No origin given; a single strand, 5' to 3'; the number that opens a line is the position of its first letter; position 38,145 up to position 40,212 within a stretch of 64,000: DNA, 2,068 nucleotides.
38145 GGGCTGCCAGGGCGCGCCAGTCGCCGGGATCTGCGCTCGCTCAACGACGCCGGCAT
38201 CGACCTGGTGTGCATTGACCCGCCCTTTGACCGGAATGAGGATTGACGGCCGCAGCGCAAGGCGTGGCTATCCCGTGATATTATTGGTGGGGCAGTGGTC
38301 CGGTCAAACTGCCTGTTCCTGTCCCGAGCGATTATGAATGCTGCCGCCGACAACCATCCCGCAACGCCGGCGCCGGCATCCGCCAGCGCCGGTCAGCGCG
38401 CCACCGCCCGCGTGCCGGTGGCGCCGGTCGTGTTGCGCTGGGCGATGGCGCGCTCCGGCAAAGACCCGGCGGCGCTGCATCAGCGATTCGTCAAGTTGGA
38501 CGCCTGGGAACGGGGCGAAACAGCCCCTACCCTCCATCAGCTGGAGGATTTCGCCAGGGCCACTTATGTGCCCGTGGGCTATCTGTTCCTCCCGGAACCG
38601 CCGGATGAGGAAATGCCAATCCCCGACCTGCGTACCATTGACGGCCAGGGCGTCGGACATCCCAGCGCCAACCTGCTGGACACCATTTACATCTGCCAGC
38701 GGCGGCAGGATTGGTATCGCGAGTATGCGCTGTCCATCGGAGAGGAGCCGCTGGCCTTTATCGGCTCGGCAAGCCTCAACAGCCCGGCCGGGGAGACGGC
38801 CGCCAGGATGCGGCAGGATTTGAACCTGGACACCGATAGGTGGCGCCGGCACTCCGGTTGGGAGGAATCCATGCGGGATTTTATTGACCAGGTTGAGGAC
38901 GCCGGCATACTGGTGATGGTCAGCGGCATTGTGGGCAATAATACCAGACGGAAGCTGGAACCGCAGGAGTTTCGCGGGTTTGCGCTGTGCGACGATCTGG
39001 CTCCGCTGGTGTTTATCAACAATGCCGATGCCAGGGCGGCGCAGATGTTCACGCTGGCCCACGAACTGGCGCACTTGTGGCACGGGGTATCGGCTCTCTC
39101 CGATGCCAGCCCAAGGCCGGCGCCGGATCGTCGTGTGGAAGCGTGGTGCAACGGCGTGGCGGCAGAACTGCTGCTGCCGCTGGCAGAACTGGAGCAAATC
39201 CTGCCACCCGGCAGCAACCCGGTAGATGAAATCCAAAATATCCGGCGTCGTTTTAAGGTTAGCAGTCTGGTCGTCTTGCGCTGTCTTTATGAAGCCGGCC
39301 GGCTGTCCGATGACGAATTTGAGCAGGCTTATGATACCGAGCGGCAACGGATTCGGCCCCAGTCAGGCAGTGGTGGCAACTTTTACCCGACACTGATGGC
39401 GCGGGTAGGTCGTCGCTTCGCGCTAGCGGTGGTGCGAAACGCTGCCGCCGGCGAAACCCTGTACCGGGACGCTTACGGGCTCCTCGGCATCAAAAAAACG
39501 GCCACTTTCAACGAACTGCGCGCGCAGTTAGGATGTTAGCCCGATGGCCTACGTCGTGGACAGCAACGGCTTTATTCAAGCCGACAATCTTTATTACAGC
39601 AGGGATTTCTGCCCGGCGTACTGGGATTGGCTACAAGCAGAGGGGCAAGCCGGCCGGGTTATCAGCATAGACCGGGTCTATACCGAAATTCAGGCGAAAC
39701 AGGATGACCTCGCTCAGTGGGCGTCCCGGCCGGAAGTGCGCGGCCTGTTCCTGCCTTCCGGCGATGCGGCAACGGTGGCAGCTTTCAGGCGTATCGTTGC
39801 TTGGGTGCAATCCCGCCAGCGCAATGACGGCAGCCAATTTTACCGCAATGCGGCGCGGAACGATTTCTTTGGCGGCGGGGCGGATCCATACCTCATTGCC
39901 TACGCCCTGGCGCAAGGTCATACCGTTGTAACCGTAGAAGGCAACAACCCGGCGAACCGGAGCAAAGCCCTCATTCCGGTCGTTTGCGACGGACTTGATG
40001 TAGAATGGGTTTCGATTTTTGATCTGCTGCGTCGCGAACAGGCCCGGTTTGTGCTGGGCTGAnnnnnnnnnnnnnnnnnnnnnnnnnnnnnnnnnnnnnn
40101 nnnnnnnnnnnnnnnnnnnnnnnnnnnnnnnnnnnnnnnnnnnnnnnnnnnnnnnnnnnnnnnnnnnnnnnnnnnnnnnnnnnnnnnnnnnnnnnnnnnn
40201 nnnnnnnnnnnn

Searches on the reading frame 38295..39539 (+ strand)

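Call 15: search_protein_families(library=pfam, proteins=[window:38295-39539:+], max_evalue=0.001)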
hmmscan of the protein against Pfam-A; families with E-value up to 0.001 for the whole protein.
window:38295-39539:+ (414 aa): 1 family
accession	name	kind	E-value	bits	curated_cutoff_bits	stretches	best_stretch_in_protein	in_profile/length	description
PF06114.19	Peptidase_M78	-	1.5e-15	57.5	22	1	201-329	2-120/123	IrrE N-terminal-like domain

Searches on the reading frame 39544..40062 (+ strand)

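Call 15: search_protein_families(library=pfam, proteins=[window:39544-40062:+], max_evalue=0.001)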
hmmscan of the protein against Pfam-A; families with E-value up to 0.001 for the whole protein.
window:39544-40062:+ (172 aa): 1 family
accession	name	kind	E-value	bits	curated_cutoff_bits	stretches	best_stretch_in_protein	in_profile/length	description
PF14367.12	DUF4411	-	7.9e-44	149.7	23.5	1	3-169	1-159/159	Domain of unknown function (DUF4411)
